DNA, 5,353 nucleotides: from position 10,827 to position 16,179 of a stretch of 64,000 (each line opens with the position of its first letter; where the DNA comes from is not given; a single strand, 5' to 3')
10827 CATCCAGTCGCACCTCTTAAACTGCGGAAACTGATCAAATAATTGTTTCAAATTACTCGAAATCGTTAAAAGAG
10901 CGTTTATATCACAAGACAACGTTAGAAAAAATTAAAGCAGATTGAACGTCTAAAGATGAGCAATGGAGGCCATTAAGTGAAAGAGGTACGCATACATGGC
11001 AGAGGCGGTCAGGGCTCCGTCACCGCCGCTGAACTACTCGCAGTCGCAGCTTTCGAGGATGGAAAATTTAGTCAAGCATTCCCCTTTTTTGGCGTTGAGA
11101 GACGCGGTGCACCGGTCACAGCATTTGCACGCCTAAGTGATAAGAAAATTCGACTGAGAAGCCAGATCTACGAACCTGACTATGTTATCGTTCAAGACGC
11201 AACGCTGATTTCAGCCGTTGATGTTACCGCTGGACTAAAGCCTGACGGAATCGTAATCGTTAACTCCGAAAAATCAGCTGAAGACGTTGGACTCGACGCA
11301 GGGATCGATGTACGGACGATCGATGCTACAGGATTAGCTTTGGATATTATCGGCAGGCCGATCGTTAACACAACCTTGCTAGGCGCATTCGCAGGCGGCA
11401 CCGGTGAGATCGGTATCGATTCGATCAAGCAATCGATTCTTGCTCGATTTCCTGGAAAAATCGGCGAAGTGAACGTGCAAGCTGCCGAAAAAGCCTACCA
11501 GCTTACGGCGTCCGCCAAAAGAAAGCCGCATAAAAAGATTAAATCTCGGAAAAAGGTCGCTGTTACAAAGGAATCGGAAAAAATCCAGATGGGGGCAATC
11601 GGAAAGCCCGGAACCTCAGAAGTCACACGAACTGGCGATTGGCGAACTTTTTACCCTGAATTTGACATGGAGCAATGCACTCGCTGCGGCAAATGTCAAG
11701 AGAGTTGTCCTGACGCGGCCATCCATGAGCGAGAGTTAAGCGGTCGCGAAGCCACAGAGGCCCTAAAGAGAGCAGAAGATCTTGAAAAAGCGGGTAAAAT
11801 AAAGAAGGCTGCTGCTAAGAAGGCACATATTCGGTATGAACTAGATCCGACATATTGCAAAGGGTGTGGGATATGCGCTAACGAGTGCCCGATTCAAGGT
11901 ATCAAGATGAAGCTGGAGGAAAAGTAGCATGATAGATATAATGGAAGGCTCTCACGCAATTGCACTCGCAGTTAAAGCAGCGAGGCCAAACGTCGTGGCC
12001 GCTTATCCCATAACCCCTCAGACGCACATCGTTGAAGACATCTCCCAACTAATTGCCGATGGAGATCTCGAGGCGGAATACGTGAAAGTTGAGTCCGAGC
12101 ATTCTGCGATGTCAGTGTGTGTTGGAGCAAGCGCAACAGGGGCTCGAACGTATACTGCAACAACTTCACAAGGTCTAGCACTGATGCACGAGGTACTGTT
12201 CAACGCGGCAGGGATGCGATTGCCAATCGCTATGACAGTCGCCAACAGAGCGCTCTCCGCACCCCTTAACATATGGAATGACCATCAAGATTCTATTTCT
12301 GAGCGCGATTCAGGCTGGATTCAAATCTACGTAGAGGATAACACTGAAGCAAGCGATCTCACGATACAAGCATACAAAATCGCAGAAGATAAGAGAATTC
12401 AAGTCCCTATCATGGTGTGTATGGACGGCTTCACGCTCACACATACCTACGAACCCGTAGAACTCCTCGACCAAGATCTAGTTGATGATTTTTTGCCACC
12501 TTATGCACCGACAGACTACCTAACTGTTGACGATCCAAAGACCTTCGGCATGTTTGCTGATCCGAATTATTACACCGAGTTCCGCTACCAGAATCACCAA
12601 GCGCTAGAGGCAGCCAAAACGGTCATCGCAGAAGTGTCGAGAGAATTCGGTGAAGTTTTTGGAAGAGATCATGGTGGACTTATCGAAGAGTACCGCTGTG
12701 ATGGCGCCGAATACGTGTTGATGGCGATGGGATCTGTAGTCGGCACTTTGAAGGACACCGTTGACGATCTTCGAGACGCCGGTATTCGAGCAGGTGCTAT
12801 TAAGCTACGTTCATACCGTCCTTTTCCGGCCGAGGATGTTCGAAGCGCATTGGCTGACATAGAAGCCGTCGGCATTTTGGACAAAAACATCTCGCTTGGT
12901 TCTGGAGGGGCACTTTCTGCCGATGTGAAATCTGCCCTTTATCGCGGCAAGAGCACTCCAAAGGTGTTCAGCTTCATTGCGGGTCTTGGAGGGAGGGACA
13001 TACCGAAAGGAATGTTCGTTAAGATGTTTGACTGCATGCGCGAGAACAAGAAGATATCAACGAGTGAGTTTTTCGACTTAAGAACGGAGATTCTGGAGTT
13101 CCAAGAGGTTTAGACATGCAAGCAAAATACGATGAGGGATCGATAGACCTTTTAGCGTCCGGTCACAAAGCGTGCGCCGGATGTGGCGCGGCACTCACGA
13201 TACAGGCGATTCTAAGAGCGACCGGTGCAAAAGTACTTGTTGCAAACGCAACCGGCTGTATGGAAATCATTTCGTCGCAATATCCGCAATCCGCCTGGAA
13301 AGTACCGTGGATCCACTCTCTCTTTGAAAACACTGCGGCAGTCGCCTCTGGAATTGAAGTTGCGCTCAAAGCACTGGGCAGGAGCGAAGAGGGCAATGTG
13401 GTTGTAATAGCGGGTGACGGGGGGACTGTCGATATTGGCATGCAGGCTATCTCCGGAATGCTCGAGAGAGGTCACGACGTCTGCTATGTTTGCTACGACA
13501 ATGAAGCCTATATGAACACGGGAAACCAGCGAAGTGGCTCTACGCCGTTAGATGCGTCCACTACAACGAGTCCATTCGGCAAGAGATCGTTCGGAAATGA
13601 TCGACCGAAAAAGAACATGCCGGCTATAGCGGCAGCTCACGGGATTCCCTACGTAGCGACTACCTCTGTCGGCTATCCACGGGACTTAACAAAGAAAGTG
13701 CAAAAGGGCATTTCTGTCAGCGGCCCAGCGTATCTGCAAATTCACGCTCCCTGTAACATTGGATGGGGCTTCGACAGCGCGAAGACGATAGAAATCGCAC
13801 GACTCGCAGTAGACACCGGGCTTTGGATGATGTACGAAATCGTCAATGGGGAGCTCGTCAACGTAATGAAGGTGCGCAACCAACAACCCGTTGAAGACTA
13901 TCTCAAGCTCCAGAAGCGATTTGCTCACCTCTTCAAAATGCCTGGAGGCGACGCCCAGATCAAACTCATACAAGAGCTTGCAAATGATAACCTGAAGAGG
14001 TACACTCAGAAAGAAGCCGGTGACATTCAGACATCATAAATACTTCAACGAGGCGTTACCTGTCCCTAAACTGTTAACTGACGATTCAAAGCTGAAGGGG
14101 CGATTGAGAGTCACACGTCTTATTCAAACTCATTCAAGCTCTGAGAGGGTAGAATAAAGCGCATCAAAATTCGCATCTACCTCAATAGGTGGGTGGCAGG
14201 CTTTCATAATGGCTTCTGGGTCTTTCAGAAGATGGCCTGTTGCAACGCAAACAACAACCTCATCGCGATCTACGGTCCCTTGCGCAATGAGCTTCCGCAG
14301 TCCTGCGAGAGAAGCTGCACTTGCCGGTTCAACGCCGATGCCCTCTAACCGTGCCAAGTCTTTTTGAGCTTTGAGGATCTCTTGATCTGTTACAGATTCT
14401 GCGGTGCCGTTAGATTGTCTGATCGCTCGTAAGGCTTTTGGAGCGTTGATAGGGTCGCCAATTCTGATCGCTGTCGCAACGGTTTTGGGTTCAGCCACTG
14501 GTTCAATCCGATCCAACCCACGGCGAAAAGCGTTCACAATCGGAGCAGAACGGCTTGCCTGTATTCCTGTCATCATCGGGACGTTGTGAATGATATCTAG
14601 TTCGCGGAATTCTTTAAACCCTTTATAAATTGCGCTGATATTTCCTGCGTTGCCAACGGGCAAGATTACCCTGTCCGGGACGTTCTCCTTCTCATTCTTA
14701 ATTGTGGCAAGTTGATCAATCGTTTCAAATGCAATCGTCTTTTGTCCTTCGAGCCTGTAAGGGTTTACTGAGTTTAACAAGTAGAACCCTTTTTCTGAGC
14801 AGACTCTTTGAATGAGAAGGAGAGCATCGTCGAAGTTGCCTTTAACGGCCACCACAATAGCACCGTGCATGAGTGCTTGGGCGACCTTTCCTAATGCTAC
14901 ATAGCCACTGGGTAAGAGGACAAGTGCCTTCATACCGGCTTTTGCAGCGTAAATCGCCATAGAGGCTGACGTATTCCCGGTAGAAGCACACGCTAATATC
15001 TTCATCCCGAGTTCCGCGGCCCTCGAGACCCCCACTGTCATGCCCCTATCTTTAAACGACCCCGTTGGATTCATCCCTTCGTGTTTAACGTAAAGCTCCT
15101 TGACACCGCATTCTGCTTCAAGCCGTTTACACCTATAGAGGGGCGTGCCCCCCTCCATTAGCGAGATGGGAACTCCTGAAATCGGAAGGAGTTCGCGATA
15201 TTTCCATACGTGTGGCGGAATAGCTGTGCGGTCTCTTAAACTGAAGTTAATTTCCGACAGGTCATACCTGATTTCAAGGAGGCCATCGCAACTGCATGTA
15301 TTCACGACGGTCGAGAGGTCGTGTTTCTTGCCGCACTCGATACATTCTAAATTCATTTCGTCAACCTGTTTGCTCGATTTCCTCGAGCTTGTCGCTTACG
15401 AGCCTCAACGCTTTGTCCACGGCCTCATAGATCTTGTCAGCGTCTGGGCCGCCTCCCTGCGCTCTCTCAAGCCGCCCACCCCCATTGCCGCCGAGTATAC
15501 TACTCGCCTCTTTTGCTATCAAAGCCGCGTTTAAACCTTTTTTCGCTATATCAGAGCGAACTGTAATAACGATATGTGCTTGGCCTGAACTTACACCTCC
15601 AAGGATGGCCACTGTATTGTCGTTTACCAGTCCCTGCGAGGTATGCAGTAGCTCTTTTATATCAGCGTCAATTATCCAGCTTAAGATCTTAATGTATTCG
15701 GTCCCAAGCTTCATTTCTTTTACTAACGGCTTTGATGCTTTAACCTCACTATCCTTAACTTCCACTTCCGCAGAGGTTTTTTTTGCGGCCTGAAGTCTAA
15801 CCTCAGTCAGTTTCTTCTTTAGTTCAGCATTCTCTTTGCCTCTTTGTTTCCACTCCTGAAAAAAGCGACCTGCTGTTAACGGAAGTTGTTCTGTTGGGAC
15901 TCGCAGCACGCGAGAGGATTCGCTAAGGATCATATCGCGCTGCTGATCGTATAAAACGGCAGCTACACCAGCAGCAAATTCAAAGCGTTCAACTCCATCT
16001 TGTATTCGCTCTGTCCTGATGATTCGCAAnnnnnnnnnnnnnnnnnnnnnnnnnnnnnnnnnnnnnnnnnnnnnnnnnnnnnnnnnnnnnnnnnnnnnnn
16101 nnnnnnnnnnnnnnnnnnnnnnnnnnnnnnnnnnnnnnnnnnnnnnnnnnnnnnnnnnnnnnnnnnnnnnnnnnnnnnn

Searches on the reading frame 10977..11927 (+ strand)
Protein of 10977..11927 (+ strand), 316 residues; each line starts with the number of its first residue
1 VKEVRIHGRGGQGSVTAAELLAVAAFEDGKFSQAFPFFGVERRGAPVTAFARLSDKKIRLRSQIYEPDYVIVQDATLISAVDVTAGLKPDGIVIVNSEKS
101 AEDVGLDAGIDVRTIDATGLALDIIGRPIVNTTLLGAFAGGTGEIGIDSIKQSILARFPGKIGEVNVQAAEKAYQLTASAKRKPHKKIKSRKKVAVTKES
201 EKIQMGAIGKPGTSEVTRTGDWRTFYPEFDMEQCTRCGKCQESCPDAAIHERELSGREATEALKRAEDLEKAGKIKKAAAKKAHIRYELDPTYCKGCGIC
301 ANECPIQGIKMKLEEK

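Call 31: search_protein_families(library=pfam, proteins=[window:10977-11927:+], max_evalue=1e-8)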
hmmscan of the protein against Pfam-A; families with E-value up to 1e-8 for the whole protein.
window:10977-11927:+ (316 aa): 4 families
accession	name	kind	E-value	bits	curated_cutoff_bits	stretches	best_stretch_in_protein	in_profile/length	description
PF01558.24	POR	-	4.5e-41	141.3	27.4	1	10-175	1-173/173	Pyruvate ferredoxin/flavodoxin oxidoreductase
PF00037.32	Fer4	-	2.1e-11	43.6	21.1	0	227-249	1-23/24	4Fe-4S binding domain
PF12837.12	Fer4_6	-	6.4e-10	38.9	25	0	227-249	2-24/24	4Fe-4S binding domain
PF13237.11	Fer4_10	-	8.8e-10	38.8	25.5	0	228-255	3-22/53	4Fe-4S dicluster domain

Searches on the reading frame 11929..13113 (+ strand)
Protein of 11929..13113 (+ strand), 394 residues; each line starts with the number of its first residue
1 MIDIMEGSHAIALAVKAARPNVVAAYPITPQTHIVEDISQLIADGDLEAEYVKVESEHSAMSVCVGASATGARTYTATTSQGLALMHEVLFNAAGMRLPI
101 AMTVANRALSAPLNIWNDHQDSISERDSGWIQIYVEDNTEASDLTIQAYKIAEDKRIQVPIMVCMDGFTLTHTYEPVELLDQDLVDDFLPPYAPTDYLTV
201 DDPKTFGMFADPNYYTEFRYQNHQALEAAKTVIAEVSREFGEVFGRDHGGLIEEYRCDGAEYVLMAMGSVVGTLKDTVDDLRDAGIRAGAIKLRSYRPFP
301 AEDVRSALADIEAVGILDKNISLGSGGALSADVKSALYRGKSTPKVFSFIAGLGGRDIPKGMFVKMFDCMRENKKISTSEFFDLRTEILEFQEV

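Call 31: search_protein_families(library=pfam, proteins=[window:11929-13113:+], max_evalue=1e-8)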
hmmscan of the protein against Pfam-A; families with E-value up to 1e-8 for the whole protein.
window:11929-13113:+ (394 aa): 2 families
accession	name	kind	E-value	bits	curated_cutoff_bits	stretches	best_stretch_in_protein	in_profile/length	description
PF01855.24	POR_N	-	8.1e-78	261.8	27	1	14-237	2-230/231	Pyruvate flavodoxin/ferredoxin oxidoreductase, thiamine diP-bdg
PF17147.9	PFOR_II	-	1.5e-29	102.7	27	1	260-358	1-97/102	Pyruvate:ferredoxin oxidoreductase core domain II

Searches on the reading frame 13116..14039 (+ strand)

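Call 31: search_protein_families(library=pfam, proteins=[window:13116-14039:+], max_evalue=1e-8)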
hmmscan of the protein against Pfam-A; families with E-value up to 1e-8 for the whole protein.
window:13116-14039:+ (307 aa): 1 family
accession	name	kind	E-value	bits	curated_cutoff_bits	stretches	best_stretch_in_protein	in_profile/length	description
PF02775.26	TPP_enzyme_C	-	1.2e-23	84.1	21.9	1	46-209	2-151/151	Thiamine pyrophosphate enzyme, C-terminal TPP binding domain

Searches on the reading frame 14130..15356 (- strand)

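Call 31: search_protein_families(library=pfam, proteins=[window:14130-15356:-], max_evalue=1e-8)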
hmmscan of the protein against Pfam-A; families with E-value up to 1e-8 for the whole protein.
window:14130-15356:- (408 aa): 1 family
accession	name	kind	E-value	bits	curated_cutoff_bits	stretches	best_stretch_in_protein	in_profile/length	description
PF00291.31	PALP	-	1.5e-76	258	35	1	64-374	1-295/295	Pyridoxal-phosphate dependent enzyme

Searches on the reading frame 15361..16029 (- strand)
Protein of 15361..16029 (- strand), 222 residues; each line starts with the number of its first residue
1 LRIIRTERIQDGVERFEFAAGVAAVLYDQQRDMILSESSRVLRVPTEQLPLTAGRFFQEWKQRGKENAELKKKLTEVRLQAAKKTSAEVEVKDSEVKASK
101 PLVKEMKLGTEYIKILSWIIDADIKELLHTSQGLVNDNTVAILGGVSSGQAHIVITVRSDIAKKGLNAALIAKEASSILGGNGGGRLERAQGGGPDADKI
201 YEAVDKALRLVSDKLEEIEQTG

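Call 31: search_protein_families(library=pfam, proteins=[window:15361-16029:-], max_evalue=1e-8)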
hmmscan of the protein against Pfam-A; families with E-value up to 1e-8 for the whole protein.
window:15361-16029:- (222 aa): 1 family
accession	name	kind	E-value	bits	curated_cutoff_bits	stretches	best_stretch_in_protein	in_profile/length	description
PF02272.25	DHHA1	-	2.6e-10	41.1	25.9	1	137-212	30-101/102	DHHA1 domain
